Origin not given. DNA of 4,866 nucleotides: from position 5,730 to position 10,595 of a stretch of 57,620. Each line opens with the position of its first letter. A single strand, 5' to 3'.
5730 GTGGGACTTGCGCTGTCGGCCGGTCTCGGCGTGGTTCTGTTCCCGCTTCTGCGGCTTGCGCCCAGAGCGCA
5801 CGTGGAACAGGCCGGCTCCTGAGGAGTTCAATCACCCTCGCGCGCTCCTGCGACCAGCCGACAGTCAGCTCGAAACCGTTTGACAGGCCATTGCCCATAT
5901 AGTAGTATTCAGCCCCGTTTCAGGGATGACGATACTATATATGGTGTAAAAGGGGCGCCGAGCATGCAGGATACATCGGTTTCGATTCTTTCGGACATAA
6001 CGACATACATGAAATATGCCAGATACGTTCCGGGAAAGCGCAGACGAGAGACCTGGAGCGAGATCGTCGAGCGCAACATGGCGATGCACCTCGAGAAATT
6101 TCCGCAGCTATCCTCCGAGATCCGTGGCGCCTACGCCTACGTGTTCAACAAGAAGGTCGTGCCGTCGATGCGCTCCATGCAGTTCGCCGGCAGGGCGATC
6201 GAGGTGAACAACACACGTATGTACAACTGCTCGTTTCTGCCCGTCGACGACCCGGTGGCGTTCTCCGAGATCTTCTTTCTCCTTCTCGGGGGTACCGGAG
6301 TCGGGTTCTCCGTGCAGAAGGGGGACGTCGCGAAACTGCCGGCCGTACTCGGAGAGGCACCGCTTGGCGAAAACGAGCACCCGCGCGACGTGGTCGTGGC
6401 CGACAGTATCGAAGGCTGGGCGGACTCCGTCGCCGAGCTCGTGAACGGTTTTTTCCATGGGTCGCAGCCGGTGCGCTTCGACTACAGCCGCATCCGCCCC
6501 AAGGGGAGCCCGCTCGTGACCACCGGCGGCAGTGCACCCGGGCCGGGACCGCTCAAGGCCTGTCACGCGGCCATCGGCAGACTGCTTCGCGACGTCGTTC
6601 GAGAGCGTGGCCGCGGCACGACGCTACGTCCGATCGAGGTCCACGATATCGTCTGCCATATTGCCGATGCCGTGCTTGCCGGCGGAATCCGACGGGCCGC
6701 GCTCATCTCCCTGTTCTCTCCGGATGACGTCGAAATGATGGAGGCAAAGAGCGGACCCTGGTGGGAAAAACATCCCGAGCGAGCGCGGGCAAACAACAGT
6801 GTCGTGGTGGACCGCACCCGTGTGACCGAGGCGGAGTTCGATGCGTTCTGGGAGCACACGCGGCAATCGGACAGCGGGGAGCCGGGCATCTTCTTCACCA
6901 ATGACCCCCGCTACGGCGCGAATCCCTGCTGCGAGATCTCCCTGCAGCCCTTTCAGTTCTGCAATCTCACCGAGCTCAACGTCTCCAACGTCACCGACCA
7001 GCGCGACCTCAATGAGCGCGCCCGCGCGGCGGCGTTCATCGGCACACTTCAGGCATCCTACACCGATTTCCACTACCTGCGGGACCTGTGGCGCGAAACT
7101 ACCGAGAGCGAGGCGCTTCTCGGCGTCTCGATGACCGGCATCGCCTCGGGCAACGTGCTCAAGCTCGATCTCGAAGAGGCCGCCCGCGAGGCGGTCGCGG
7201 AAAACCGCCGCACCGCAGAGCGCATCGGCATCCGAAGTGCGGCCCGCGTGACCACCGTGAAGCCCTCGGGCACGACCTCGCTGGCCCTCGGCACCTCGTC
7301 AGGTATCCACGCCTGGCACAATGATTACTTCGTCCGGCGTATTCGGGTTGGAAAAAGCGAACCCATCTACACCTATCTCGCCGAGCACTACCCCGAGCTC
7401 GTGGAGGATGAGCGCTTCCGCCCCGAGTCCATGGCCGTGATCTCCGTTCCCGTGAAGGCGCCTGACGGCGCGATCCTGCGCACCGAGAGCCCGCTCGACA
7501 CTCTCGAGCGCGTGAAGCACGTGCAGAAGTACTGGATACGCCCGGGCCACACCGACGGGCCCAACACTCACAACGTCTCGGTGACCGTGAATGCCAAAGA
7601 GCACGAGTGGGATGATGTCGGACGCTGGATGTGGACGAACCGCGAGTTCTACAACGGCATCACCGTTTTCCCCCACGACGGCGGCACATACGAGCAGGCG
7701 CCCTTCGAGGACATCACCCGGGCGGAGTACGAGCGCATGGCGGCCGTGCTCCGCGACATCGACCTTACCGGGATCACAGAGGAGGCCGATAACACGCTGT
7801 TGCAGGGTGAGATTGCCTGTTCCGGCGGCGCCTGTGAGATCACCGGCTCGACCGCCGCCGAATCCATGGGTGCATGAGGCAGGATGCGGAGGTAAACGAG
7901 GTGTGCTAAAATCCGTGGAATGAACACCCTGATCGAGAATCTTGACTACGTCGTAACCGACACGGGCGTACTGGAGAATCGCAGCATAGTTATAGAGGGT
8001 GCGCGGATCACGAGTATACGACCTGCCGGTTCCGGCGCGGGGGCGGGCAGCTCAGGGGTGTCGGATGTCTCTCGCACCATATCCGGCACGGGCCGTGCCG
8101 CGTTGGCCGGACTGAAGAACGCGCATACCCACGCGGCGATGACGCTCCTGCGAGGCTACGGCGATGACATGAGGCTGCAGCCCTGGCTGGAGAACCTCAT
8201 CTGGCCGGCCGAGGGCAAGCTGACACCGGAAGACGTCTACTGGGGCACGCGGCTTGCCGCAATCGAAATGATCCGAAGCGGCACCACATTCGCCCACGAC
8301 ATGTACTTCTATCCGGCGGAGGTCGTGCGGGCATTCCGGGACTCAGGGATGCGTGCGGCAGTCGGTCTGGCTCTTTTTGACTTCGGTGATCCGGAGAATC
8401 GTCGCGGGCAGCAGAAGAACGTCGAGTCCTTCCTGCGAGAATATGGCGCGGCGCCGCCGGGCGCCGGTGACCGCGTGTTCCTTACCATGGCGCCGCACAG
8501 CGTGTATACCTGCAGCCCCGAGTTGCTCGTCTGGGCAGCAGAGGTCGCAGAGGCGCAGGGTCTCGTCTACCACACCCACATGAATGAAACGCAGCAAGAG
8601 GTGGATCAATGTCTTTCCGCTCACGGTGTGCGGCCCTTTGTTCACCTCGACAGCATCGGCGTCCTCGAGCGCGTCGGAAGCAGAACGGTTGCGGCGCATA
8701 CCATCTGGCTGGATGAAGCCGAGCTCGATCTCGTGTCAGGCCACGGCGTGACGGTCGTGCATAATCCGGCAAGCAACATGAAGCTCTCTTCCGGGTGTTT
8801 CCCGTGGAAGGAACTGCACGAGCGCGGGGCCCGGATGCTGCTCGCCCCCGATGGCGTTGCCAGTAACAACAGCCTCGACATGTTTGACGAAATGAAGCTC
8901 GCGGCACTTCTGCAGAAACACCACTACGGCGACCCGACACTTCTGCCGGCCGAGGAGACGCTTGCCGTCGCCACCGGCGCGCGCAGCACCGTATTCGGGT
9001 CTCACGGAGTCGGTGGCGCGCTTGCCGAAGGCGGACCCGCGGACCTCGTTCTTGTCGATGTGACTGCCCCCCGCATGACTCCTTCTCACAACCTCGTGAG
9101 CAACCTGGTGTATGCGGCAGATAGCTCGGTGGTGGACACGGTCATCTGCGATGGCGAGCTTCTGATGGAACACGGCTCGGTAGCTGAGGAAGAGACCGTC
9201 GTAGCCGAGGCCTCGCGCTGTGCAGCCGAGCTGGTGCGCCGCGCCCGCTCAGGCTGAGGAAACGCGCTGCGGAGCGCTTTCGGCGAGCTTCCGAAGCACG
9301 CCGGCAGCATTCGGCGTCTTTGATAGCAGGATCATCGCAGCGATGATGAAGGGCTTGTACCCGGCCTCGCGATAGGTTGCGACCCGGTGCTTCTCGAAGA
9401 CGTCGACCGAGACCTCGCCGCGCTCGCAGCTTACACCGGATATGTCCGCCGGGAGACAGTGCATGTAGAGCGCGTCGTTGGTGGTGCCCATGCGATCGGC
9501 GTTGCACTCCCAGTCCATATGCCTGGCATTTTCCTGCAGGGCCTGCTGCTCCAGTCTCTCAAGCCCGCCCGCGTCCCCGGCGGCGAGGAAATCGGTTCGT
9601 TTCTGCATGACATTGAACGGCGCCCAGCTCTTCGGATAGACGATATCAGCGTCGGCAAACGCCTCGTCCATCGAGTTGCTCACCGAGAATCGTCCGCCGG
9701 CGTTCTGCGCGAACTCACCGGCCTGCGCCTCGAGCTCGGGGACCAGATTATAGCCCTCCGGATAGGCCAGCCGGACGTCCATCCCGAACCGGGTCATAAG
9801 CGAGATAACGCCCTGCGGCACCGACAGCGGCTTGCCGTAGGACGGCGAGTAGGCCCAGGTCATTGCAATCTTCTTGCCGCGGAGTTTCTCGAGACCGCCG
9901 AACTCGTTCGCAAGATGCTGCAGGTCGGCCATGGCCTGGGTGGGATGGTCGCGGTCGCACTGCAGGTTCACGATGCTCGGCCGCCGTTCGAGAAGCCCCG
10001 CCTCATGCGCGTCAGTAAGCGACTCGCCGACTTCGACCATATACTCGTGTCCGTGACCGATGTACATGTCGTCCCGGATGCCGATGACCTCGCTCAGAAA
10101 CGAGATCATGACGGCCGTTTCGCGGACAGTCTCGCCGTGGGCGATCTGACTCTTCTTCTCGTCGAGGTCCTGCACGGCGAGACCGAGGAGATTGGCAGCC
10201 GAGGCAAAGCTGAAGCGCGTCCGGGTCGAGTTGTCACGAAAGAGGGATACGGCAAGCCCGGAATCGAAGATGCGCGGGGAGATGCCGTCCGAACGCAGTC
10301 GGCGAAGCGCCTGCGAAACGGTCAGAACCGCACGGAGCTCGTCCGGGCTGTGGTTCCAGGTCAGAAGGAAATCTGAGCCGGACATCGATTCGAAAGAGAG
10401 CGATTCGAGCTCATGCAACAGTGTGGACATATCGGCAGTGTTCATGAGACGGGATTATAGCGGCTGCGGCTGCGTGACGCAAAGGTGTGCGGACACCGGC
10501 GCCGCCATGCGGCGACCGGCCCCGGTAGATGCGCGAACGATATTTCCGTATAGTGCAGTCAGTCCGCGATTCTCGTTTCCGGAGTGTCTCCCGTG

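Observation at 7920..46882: Composite purine/urate catabolic supercluster that combines the O2-dependent uricase route with the ygeW-ygeY-ssnA-ygfK-xdhD gene set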

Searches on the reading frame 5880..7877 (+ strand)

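Call 8: search_protein_families(library=ncbifam, proteins=[window:5880-7877:+], max_evalue=0.00001)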
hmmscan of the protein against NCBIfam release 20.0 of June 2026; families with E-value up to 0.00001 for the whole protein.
window:5880-7877:+ (665 aa): 4 families
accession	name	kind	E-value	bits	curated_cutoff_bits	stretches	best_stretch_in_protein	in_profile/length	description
TIGR02505.1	RTPR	equivalog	4.4e-74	249.9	340.05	2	164-654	171-723/724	ribonucleoside-triphosphate reductase, adenosylcobalamin-dependent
TIGR02504.1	NrdJ_Z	equivalog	7.6e-16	57.8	399.95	2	430-581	427-579/606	adenosylcobalamin-dependent ribonucleoside-diphosphate reductase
NF006417.0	PRK08665.1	equivalog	1.3e-09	36.9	961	0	174-375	103-305/759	vitamin B12-dependent ribonucleotide reductase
NF005010.0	PRK06406.1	subfamily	3.5e-06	25.5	1125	0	447-492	566-610/771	vitamin B12-dependent ribonucleotide reductase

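Call 19: search_protein_families(library=pfam, proteins=[window:5880-7877:+], max_evalue=0.001)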
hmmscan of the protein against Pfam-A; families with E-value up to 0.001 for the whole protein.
window:5880-7877:+ (665 aa): 2 families
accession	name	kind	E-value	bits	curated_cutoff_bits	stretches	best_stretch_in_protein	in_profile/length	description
PF02867.20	Ribonuc_red_lgC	-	3.8e-09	36.2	23.9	0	276-385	131-254/523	Ribonucleotide reductase, barrel domain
PF21995.1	RNR-II_ins_dom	-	4.5e-05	24.1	27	1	173-232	39-103/107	B12-dependent ribonucleotide reductase, insertion domain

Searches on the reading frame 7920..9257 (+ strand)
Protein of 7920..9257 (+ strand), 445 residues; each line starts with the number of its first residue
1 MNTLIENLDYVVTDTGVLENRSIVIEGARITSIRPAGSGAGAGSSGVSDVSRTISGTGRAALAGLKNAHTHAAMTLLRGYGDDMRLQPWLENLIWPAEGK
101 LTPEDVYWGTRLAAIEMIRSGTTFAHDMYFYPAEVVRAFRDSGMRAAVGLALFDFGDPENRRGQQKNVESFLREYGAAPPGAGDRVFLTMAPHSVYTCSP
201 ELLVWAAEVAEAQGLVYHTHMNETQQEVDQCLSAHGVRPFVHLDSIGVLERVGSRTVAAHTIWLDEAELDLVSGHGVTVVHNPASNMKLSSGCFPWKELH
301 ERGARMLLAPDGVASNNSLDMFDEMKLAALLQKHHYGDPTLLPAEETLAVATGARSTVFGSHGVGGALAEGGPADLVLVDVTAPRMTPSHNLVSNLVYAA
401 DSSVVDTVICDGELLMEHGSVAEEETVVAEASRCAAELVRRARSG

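Call 5: search_protein_families(library=ncbifam, proteins=[window:7920-9257:+], max_evalue=0.00001)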
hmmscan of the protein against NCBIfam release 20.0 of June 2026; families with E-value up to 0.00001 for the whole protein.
window:7920-9257:+ (445 aa): 24 families
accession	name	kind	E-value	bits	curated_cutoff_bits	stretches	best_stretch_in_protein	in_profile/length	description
NF004701.0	PRK06038.1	equivalog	1.3e-122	409.6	609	1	4-442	7-430/432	N-ethylammeline chlorohydrolase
NF006252.0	PRK08393.1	equivalog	6.4e-99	331.8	617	1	53-436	44-421/424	N-ethylammeline chlorohydrolase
NF006549.0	PRK09045.1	equivalog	8.5e-99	331.1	540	1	12-428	21-429/444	TRZ/ATZ family hydrolase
NF005557.0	PRK07228.1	equivalog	2.9e-85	286.7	522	1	2-442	2-441/445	5'-deoxyadenosine deaminase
NF012037.0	PRK15493.1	equivalog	6.1e-82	275.7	779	1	15-436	17-431/435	bifunctional S-methyl-5'-thioadenosine deaminase/S-adenosylhomocysteine deaminase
NF004995.0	PRK06380.1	subfamily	8.5e-69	232.5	567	1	48-423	39-406/418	metal-dependent hydrolase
NF005211.0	PRK06687.1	equivalog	2.1e-65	221.1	703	1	50-421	45-414/419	TRZ/ATZ family protein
NF006055.0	PRK08203.1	equivalog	7.6e-61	206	532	1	3-442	6-454/455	8-oxoguanine deaminase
TIGR03314.1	Se_ssnA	subfamily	6.2e-46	157.1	455.5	1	9-441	7-440/441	putative selenium metabolism protein SsnA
NF005540.0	PRK07203.1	equivalog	1.8e-44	152.1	444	1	16-441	17-441/444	putative aminohydrolase SsnA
NF006681.0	PRK09229.1-2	equivalog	6.6e-43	147.1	362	1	9-435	10-444/451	formimidoylglutamate deiminase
NF009059.0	PRK12393.1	equivalog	3.4e-42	144.7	543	1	163-440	184-457/460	amidohydrolase family protein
NF006056.0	PRK08204.1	subfamily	2e-38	132.3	391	1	14-442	18-444/449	hypothetical protein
TIGR02967.1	guan_deamin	equivalog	1.2e-32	113.4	375.4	1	19-386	5-367/401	guanine deaminase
TIGR02022.1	hutF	equivalog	4.8e-31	108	413.05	1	45-428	34-443/455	formimidoylglutamate deiminase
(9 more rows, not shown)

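Call 19: search_protein_families(library=pfam, proteins=[window:7920-9257:+], max_evalue=0.001)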
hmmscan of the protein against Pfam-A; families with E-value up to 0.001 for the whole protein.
window:7920-9257:+ (445 aa): 2 families
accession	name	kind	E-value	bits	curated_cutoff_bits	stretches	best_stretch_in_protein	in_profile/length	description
PF01979.26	Amidohydro_1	-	1.6e-58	199.1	25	1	62-414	3-344/345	Amidohydrolase family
PF07969.17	Amidohydro_3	-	2.8e-10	40.7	29.7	1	289-413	355-469/472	Amidohydrolase family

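Call 42: search_solved_structures(query=window:7920-9257:+, max_evalue=0.001)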
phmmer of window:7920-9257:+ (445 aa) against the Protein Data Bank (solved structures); distinct sequences matched with E-value up to 0.001: 28.
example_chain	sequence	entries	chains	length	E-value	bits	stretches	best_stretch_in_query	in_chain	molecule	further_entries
4f0r_A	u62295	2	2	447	2e-75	257.7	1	11-420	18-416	5-methylthioadenosine/S-adenosylhomocysteine deaminase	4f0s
4dzh_A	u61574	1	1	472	3.8e-64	220.5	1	17-424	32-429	AMIDOHYDROLASE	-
4dyk_A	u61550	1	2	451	1.9e-61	211.6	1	58-443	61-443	AMIDOHYDROLASE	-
4gbd_A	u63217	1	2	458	2.4e-61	211.3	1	58-440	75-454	Putative uncharacterized protein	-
3lnp_A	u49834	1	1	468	6.7e-58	199.9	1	54-436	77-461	Amidohydrolase family Protein OLEI01672_1_465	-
1p1m_A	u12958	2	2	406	1.3e-53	185.8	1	54-437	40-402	Hypothetical protein TM0936 | Uncharacterized protein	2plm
1j6p_A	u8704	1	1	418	1.4e-53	185.7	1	54-437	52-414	METAL-DEPENDENT HYDROLASE OF CYTOSINEDEMANIASE/CHLOROHYDROLASE FAMILY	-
4v1x_A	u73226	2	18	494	2.4e-42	148.7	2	182-422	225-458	ATRAZINE CHLOROHYDROLASE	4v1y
7ww2_A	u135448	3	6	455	8.1e-37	130.5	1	48-443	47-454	8-oxoguanine deaminase | Hydroxydechloroatrazine ethylaminohydrolase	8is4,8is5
3hpa_A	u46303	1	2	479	4e-32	115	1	18-425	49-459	AMIDOHYDROLASE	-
2paj_A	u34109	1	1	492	1.4e-20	76.9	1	160-337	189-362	putative cytosine/guanine deaminase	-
5hme_A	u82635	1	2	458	2.2e-19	73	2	185-430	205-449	Triazine hydrolase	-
5hmf_A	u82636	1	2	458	2.7e-19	72.8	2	185-430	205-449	Triazine hydrolase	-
5hmd_A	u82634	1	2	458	3.6e-19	72.3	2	185-430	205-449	Triazine hydrolase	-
3ls9_A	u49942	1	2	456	4e-19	72.2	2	185-430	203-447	Triazine hydrolase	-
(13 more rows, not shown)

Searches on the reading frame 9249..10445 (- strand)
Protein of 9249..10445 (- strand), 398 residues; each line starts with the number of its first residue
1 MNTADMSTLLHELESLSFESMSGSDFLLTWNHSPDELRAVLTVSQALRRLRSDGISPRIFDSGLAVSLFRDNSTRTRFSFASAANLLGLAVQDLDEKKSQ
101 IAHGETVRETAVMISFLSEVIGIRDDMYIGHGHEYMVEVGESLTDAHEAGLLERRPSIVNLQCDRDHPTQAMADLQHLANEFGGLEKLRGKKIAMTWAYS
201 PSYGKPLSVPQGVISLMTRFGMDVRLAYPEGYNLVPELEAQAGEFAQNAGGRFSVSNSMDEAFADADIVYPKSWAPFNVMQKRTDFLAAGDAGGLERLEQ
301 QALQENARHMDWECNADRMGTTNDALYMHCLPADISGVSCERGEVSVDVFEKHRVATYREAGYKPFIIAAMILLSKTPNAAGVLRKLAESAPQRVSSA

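Call 5: search_protein_families(library=ncbifam, proteins=[window:9249-10445:-], max_evalue=0.00001)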
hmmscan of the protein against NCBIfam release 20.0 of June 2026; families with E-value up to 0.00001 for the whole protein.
window:9249-10445:- (398 aa): 14 families
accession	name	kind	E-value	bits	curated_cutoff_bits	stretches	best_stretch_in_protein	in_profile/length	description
NF005538.0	PRK07200.1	equivalog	7.9e-195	647.5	453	1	5-395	3-395/396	knotted carbamoyltransferase YgeW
TIGR03316.1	ygeW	equivalog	1.5e-190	633.1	500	1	8-394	3-391/391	knotted carbamoyltransferase YgeW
NF003384.0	PRK04523.1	equivalog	3.1e-34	118.5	288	1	26-333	6-296/336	N-acetylornithine carbamoyltransferase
TIGR00658.1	orni_carb_tr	equivalog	5.8e-34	117.6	280.85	1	25-277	2-228/304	ornithine carbamoyltransferase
NF001986.0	PRK00779.1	subfamily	6.1e-32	111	306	1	21-277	3-229/307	ornithine carbamoyltransferase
TIGR04384.1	putr_carbamoyl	exception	1.2e-27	96.9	500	1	25-371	1-302/330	putrescine carbamoyltransferase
NF003286.0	PRK04284.1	subfamily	5e-21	75.1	515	1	23-333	6-276/332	ornithine carbamoyltransferase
NF002032.1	PRK00856.1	equivalog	4e-20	72.2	263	1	30-270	7-214/297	aspartate carbamoyltransferase catalytic subunit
TIGR00670.1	asp_carb_tr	equivalog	6.5e-19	68.2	236.95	1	33-270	10-222/304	aspartate carbamoyltransferase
NF011380.0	PRK14805.1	equivalog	2.8e-17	62.8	421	1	61-334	37-264/302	ornithine carbamoyltransferase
NF002470.0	PRK01713.1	equivalog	3.6e-16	59.5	545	1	27-275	11-235/334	ornithine carbamoyltransferase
NF006046.0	PRK08192.1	equivalog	2.8e-15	56.4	512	1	23-271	6-233/339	aspartate carbamoyltransferase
NF009213.0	PRK12562.1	subfamily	1.2e-13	51.1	559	1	25-278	8-238/334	ornithine carbamoyltransferase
NF008853.0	PRK11891.1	equivalog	2e-13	49.8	560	1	39-361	104-383/430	aspartate carbamoyltransferase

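Call 10: find_encoding_contigs(protein=window:9249-10445:-, flank=10000, max_places=6)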
Protein window:9249-10445:- (398 aa): no gene with exactly this product is on record in the collection.
